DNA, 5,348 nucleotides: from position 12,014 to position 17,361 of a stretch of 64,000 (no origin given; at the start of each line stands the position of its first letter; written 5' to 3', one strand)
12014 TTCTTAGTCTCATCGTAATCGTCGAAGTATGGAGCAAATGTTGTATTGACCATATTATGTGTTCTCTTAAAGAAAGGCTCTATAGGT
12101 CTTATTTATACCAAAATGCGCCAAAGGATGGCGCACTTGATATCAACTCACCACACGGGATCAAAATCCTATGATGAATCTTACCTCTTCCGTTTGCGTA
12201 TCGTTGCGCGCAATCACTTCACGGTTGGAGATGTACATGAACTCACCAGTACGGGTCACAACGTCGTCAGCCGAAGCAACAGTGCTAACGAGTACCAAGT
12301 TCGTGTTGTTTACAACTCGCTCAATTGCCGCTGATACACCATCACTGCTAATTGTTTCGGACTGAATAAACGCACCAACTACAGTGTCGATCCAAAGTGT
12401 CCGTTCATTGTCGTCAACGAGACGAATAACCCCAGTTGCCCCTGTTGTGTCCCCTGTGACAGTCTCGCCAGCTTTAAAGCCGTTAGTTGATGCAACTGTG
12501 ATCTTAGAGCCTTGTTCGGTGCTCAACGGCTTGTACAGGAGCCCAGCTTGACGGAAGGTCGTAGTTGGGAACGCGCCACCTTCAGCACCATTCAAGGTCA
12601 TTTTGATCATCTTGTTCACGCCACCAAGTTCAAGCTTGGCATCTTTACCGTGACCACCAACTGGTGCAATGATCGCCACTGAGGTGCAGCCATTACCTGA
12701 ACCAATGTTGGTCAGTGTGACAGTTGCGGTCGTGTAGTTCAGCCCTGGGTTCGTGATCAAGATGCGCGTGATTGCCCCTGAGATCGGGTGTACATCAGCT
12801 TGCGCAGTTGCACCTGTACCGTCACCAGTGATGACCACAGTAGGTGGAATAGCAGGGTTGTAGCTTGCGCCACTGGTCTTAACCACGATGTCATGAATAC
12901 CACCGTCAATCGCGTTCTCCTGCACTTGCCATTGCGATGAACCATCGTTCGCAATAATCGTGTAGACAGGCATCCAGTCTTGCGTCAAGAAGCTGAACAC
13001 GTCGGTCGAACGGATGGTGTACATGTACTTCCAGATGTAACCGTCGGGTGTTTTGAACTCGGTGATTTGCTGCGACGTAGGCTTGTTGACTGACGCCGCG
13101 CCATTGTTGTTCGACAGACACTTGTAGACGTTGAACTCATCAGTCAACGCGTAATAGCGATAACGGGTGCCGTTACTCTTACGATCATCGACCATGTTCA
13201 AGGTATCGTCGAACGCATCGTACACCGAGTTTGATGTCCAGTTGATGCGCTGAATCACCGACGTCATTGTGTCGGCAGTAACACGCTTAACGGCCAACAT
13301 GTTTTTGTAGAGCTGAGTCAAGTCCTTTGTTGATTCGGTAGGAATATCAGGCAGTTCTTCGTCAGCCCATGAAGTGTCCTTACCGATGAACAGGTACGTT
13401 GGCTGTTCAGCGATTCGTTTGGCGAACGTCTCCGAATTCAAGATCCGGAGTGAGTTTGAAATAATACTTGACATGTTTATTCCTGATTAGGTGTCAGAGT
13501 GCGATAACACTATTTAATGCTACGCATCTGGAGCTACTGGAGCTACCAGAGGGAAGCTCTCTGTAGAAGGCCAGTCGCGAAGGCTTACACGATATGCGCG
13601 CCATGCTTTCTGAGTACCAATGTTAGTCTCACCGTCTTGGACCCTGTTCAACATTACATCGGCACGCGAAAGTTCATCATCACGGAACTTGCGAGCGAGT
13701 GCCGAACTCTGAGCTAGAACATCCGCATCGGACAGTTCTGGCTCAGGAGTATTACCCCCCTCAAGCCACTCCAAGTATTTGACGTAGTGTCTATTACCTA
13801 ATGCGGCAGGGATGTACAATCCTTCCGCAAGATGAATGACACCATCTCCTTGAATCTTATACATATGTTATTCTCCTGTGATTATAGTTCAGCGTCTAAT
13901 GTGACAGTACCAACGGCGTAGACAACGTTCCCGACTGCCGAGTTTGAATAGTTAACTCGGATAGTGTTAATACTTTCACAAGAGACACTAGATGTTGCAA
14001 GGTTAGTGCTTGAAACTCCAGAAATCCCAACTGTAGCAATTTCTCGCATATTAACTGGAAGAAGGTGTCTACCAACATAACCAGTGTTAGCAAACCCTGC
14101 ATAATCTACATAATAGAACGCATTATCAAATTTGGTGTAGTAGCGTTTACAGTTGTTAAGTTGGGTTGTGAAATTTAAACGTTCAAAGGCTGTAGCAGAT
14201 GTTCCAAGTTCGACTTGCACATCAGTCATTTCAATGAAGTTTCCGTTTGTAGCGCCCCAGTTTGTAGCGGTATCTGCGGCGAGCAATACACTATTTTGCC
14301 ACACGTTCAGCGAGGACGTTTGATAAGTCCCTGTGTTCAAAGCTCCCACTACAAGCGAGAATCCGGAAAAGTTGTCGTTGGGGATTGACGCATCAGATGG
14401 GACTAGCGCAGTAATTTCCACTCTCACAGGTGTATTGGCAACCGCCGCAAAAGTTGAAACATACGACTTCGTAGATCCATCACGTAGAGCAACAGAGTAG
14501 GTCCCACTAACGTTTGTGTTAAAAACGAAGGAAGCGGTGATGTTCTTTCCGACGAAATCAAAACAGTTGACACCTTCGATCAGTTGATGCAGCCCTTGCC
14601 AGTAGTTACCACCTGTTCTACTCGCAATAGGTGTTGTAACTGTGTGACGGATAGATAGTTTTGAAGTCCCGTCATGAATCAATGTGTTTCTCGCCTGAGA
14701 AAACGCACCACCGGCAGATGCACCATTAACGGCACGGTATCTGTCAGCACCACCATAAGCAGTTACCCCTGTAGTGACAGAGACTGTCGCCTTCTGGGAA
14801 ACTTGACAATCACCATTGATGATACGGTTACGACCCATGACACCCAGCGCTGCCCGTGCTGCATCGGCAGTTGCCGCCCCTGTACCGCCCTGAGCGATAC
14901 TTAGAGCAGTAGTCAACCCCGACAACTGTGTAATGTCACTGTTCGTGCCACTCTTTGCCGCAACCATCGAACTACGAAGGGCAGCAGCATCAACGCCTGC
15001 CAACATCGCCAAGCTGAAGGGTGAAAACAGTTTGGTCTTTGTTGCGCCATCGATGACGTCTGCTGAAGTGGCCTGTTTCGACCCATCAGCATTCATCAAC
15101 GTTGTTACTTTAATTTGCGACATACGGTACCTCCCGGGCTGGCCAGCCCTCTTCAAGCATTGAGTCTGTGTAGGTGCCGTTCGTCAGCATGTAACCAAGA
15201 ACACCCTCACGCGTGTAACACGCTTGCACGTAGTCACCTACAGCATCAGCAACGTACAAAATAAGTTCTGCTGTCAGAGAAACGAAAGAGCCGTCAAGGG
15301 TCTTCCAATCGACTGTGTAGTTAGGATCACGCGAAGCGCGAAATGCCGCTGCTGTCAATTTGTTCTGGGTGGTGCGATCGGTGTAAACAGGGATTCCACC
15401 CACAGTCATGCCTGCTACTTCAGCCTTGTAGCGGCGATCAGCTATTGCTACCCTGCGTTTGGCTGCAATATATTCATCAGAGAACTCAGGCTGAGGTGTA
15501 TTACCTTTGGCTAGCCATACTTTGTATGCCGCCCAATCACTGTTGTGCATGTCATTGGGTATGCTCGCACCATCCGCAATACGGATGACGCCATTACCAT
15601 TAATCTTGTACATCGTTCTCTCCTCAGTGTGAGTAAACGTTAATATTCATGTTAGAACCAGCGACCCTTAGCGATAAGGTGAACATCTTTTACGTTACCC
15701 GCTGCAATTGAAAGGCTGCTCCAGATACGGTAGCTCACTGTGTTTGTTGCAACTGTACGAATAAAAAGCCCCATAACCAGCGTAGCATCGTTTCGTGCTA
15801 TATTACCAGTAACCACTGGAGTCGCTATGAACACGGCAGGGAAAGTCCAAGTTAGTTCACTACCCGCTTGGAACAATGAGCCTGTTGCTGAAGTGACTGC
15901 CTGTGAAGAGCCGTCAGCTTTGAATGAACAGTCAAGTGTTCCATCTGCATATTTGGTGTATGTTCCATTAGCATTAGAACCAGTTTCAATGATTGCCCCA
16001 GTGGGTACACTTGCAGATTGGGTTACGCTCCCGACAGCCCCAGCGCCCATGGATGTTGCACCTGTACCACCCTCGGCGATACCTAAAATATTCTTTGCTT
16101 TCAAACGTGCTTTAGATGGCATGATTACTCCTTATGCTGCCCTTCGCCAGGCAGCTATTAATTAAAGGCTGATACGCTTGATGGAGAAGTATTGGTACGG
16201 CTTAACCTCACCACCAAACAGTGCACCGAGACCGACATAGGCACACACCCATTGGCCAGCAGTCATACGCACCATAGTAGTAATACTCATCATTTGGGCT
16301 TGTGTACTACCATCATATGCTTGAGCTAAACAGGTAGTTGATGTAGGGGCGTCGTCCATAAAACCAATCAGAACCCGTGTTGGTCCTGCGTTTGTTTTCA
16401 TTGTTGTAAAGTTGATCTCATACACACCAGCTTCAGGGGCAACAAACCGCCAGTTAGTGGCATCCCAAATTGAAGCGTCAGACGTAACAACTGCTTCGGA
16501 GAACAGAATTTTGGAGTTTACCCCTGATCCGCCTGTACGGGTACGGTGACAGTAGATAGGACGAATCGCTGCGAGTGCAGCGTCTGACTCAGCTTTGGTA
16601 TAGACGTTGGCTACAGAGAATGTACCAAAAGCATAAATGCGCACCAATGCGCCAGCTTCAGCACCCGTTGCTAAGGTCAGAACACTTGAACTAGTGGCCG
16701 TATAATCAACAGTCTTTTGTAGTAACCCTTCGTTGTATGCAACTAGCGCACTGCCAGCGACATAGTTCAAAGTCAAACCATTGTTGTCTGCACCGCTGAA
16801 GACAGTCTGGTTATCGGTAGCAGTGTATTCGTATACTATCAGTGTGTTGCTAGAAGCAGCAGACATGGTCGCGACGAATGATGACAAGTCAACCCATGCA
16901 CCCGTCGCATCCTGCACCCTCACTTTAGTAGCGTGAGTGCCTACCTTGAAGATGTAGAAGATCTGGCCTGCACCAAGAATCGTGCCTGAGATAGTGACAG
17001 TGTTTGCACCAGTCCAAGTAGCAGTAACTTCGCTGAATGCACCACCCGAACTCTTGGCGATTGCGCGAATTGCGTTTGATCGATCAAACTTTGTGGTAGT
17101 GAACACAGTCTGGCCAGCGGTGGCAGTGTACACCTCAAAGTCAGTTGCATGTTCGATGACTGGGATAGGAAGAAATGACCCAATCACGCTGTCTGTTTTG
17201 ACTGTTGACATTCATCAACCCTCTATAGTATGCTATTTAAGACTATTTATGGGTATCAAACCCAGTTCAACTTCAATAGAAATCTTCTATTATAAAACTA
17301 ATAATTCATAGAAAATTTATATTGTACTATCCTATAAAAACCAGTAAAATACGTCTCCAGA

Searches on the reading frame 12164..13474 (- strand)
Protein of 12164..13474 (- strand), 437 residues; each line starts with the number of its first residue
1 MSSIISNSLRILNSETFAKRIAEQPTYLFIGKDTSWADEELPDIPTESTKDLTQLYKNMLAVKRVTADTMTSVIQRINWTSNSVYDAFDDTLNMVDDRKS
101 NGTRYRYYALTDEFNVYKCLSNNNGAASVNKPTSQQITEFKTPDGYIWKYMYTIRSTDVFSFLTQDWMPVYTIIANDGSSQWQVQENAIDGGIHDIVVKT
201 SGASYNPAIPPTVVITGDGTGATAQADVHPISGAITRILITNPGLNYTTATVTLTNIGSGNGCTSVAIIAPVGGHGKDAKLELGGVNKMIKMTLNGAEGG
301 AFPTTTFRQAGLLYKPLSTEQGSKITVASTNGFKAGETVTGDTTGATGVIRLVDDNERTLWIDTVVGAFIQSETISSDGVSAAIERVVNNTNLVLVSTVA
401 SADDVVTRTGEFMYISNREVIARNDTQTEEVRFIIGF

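Call 8: search_protein_families(library=pfam, proteins=[window:12164-13474:-], max_evalue=0.01)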
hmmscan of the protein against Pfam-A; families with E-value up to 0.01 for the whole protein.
window:12164-13474:- (437 aa): 2 families
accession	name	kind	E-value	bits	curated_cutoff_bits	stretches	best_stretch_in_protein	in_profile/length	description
PF09215.16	Phage-Gp8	-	1.9e-10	40.7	25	1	25-121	27-127/337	Bacteriophage T4, Gp8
PF25691.1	BW3TFN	-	1.6e-09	38.4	27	1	17-66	12-64/174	Baseplate wedge 3 tail fiber network component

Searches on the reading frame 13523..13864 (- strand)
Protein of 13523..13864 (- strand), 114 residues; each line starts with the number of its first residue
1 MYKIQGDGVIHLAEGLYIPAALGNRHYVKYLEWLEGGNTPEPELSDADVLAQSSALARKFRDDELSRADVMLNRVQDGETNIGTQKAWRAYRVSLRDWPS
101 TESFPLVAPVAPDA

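Call 8: search_protein_families(library=pfam, proteins=[window:13523-13864:-], max_evalue=0.01)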
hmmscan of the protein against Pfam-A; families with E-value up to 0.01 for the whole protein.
window:13523-13864:- (114 aa): 1 family
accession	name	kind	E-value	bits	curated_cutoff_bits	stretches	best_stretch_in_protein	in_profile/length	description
PF16778.10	Phage_tail_APC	-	1.4e-09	38.1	26.6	1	56-113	3-60/60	Phage tail assembly chaperone protein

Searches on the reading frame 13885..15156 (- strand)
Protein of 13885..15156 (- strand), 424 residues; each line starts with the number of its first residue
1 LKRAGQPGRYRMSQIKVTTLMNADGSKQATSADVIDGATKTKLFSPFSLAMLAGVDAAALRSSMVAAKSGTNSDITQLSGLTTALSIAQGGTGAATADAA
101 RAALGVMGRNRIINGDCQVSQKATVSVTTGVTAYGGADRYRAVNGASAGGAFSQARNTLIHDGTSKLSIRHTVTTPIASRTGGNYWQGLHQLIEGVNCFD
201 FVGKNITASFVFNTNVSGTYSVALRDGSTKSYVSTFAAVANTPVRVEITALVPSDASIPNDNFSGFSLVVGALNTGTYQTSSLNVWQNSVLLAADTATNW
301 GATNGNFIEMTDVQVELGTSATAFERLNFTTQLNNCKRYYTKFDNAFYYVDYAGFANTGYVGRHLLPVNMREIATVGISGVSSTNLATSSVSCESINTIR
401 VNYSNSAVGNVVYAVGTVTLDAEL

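Call 8: search_protein_families(library=pfam, proteins=[window:13885-15156:-], max_evalue=0.01)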
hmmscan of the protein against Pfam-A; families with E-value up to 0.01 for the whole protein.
window:13885-15156:- (424 aa): 0 families

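Call 11: search_protein_families(library=phrogs, proteins=[window:13885-15123:-], max_evalue=0.001)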
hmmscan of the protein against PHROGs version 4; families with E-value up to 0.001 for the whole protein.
window:13885-15123:- (413 aa): 7 families
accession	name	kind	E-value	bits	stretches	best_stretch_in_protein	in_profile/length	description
phrog_4492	-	tail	3.3e-29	102.7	1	57-412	767-1095/1096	tail fiber protein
phrog_34307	-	unknown function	8.3e-11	42.5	1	24-84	120-181/407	-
phrog_35687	-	unknown function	1.2e-09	38.1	1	54-399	274-636/653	-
phrog_12321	-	tail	1.3e-07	31.2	1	55-111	84-140/695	tail fiber protein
phrog_10305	-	tail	6.3e-07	29.4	1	50-113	463-522/1005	tail fiber protein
phrog_11393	-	tail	1.5e-06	28.2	1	54-289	270-500/538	tail fiber protein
phrog_35753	-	unknown function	0.00037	22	1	51-95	68-112/131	-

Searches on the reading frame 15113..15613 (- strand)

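Call 8: search_protein_families(library=pfam, proteins=[window:15113-15613:-], max_evalue=0.01)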
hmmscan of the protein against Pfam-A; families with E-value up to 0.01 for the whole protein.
window:15113-15613:- (167 aa): 1 family
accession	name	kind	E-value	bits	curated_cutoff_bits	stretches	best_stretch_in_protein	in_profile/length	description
PF14301.12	DUF4376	-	4.4e-19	69.4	25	1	51-139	4-90/106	Domain of unknown function (DUF4376)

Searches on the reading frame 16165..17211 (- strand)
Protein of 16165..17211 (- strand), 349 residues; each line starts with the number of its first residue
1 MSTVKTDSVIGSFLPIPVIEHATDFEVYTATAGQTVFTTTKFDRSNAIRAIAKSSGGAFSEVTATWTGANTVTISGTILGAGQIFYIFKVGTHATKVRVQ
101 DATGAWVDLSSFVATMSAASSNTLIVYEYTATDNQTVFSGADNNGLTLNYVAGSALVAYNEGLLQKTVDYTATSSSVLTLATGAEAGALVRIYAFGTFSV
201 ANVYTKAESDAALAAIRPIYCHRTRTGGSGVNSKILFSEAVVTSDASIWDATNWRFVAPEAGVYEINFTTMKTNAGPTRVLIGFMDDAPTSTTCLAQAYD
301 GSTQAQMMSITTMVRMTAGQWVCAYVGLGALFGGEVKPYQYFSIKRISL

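Call 8: search_protein_families(library=pfam, proteins=[window:16165-17211:-], max_evalue=0.01)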
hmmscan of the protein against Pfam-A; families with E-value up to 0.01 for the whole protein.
window:16165-17211:- (349 aa): 1 family
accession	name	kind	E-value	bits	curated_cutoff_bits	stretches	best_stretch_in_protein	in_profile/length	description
PF00386.27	C1q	-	0.00049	20.7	23.7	1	232-343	16-123/127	C1q domain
